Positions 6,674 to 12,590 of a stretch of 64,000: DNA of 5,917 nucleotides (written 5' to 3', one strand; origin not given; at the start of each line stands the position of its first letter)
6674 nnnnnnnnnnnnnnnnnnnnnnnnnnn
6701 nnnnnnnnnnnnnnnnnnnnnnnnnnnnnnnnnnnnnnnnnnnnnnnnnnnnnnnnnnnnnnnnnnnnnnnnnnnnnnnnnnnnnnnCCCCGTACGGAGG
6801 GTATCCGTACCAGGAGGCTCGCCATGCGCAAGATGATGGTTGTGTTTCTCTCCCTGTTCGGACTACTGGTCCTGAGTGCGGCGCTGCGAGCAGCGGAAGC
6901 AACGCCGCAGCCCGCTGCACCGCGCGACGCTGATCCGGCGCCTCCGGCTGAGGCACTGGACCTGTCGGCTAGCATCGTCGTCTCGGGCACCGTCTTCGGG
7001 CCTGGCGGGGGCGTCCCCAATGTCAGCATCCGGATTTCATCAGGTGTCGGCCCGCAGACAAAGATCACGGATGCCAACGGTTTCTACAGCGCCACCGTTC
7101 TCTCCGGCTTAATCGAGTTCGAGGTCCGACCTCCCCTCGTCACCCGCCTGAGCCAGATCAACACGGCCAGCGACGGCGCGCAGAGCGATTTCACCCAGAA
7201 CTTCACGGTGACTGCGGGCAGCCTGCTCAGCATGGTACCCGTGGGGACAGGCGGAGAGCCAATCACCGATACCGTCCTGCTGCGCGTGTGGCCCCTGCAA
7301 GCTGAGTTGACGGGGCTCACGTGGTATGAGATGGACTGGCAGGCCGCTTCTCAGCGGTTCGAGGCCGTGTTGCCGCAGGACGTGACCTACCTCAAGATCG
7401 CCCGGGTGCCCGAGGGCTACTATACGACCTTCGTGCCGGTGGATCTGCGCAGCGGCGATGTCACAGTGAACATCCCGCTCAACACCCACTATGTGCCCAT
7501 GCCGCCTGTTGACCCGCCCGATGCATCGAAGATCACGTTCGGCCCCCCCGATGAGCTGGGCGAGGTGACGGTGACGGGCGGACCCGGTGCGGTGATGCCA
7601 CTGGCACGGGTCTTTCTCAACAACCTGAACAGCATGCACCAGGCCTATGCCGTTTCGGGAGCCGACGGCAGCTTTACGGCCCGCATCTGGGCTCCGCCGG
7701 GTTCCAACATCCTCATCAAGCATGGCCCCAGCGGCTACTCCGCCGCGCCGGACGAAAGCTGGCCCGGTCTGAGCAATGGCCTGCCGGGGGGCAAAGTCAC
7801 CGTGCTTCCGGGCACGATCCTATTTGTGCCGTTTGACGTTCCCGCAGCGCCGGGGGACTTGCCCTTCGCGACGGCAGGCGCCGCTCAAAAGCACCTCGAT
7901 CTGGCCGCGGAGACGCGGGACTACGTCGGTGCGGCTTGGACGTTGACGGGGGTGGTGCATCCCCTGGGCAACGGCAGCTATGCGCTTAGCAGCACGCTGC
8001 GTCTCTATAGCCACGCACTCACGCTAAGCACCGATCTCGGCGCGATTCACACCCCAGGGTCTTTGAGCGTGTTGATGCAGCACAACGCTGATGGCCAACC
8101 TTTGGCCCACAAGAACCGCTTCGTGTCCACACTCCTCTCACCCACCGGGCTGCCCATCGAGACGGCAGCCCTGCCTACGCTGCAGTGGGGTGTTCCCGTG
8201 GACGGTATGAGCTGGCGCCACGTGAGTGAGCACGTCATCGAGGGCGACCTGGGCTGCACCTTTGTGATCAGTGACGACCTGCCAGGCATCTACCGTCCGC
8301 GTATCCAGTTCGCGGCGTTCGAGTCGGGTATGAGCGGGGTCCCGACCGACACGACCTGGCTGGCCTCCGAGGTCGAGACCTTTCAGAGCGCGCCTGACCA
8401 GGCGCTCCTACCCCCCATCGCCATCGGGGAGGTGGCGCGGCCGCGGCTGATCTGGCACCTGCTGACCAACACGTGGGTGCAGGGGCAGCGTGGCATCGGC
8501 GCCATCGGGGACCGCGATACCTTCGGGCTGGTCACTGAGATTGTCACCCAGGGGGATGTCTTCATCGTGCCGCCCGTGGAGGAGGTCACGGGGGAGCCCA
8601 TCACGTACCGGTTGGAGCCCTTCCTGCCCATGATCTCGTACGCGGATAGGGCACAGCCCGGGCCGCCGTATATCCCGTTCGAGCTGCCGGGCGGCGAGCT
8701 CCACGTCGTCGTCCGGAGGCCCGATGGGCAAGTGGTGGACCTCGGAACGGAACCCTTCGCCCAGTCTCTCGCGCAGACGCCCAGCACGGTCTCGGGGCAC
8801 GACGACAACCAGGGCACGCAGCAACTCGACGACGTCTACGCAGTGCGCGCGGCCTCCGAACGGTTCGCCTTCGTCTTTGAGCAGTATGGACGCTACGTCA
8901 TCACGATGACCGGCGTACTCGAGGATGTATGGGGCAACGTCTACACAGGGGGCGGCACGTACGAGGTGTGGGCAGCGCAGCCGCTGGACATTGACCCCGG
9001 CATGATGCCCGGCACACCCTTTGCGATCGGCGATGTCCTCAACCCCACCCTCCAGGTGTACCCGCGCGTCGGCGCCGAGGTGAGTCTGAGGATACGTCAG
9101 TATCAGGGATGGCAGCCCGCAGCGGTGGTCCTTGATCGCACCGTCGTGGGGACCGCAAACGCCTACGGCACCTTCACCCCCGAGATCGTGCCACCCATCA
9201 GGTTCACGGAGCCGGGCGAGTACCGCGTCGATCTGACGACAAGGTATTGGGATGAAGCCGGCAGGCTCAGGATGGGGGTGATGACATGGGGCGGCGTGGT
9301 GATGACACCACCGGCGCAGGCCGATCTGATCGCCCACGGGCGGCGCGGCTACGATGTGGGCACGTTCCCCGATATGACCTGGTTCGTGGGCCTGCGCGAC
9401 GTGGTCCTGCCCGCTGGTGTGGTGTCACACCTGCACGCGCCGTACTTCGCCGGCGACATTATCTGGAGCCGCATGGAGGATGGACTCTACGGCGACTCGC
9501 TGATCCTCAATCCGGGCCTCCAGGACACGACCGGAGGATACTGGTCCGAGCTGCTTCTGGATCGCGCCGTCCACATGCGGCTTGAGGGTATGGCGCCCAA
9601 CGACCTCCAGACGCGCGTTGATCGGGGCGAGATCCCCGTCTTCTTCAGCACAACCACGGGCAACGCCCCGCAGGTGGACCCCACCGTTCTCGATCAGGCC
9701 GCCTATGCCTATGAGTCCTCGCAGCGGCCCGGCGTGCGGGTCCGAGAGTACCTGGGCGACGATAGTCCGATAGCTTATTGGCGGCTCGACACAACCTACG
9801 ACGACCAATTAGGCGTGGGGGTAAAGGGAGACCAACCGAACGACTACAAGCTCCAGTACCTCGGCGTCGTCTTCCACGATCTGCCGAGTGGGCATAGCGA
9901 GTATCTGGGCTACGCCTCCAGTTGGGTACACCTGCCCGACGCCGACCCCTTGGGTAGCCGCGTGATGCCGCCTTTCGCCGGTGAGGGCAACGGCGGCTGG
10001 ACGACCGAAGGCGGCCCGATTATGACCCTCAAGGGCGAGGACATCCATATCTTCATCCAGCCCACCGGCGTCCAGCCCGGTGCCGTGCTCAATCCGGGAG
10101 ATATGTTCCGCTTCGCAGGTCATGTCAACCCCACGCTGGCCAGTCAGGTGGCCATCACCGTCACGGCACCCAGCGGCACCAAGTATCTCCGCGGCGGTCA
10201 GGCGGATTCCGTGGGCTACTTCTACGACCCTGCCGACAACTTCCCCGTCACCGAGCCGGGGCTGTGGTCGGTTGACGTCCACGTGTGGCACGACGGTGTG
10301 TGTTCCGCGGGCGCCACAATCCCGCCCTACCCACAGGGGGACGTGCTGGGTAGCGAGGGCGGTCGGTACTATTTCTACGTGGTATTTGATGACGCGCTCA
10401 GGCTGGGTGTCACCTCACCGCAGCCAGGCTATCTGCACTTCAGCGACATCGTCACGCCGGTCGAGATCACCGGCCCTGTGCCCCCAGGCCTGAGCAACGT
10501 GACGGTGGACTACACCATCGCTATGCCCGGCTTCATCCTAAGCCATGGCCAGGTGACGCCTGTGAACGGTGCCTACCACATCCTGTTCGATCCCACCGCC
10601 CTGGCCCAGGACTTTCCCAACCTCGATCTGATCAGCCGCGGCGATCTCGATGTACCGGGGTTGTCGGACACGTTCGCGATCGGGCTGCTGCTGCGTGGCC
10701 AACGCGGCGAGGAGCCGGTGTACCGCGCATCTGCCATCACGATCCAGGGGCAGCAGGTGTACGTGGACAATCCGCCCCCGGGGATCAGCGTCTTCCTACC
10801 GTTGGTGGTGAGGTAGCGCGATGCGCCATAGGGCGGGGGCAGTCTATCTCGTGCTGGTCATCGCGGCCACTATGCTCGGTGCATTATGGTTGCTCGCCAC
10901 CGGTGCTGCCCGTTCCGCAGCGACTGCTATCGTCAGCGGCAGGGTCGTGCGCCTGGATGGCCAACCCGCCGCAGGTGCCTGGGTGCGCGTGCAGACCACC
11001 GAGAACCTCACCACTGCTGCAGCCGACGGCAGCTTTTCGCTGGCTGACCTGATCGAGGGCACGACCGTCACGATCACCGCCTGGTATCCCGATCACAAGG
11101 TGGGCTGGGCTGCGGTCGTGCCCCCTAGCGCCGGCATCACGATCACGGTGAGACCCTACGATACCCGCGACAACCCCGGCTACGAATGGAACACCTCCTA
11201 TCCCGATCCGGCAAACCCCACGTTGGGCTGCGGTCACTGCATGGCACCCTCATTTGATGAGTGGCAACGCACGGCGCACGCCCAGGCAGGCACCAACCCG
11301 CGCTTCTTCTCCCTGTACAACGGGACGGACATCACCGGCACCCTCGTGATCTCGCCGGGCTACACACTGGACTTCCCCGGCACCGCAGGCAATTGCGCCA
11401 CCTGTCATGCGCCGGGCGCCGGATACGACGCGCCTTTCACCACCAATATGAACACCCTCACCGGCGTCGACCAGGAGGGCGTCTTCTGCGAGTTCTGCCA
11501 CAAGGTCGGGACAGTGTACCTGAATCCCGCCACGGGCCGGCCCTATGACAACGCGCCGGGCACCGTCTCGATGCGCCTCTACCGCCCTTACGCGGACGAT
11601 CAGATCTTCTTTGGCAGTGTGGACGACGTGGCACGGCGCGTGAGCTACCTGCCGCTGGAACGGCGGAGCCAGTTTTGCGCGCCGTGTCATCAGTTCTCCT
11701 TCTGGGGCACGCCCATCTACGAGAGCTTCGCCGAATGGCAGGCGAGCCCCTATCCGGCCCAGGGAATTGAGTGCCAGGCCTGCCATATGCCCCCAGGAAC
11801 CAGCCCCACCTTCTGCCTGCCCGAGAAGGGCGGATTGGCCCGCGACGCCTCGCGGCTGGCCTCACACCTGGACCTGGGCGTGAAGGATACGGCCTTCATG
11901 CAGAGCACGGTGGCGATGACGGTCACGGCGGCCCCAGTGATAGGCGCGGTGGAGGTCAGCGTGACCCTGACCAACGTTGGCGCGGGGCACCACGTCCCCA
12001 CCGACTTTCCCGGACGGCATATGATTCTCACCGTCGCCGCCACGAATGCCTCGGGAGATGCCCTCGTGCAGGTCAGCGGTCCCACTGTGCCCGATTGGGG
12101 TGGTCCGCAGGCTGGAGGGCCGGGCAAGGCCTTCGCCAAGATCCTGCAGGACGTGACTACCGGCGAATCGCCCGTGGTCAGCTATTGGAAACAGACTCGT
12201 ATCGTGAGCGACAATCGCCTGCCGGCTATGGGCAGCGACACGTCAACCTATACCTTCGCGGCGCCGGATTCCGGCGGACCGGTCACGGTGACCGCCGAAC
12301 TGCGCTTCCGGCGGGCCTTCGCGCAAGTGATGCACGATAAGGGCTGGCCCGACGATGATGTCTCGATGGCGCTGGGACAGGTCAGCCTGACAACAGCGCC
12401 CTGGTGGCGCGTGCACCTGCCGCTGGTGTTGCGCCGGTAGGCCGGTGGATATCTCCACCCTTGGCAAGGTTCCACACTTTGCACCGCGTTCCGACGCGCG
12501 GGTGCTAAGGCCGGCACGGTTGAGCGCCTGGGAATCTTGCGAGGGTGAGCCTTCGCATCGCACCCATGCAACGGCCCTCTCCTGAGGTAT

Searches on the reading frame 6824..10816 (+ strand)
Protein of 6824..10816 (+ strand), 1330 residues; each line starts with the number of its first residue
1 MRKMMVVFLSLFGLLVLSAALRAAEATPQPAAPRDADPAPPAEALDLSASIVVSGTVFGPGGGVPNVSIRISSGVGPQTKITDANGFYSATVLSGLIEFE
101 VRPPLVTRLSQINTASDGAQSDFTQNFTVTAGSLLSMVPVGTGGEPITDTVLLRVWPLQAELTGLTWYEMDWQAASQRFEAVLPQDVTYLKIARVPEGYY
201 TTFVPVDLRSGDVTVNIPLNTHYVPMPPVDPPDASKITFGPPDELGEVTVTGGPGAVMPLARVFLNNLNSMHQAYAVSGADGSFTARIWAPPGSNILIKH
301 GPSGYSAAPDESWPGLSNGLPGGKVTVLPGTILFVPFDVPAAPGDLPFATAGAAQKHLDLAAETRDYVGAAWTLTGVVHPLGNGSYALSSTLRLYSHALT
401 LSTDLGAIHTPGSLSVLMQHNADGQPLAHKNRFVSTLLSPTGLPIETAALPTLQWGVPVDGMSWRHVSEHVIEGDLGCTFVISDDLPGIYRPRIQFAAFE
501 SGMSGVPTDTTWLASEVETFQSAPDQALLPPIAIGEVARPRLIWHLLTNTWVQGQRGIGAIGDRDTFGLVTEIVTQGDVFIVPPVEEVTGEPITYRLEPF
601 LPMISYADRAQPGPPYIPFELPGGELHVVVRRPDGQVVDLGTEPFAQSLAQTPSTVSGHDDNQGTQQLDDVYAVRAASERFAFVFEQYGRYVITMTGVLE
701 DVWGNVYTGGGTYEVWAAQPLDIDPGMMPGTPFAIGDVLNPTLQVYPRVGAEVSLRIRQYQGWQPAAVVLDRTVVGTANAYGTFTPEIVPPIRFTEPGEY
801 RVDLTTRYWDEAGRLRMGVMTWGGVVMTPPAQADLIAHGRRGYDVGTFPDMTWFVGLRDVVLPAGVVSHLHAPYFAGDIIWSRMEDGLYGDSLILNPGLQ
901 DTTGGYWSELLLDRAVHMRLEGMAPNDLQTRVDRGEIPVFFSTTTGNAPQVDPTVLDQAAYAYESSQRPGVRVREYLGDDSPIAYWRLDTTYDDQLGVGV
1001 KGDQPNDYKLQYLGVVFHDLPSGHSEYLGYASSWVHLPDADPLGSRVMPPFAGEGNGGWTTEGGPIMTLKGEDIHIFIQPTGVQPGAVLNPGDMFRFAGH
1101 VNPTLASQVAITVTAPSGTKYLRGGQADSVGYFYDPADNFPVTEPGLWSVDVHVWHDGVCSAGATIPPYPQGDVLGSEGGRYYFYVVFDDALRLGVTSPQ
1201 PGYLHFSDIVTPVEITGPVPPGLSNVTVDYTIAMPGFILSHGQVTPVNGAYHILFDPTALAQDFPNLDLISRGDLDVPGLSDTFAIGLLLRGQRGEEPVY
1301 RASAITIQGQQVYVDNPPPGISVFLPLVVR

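Call 60: search_protein_families(library=pfam, proteins=[window:6824-10816:+], max_evalue=0.001)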
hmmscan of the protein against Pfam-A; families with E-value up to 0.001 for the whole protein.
window:6824-10816:+ (1330 aa): 1 family
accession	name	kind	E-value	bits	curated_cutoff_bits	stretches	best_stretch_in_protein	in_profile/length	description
PF13620.12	CarboxypepD_reg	-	1.1e-05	26.2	32.3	0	248-290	4-46/82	Carboxypeptidase regulatory-like domain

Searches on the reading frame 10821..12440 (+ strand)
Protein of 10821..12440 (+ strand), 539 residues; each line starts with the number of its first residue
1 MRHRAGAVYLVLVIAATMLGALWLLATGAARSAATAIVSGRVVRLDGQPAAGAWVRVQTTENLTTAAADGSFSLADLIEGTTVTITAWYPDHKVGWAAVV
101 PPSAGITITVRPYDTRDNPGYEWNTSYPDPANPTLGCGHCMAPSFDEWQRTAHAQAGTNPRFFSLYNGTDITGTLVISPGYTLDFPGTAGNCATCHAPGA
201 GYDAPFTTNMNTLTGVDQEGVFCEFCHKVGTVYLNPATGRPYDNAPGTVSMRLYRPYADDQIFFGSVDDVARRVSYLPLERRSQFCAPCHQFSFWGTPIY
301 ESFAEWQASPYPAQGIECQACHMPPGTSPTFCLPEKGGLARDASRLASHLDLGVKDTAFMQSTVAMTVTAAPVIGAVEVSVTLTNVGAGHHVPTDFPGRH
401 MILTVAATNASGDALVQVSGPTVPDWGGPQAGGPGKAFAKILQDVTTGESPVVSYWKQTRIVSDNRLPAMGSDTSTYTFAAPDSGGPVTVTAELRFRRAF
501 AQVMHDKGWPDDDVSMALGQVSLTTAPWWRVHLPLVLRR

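Call 60: search_protein_families(library=pfam, proteins=[window:10821-12440:+], max_evalue=0.001)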
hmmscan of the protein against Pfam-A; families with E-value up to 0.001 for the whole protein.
window:10821-12440:+ (539 aa): 4 families
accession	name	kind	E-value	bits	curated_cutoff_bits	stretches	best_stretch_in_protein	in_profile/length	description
PF13435.11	Cytochrome_C554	-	4e-06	28.1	20.8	0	137-227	2-83/84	Cytochrome c554 and c-prime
PF13620.12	CarboxypepD_reg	-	4.7e-06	27.3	32.3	1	38-97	2-64/82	Carboxypeptidase regulatory-like domain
PF14522.11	Cytochrome_C7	-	0.0001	22.5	24.8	0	189-230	13-51/67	Cytochrome c7 and related cytochrome c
PF13715.12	CarbopepD_reg_2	-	0.00034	21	32.2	0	38-84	1-49/88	CarboxypepD_reg-like domain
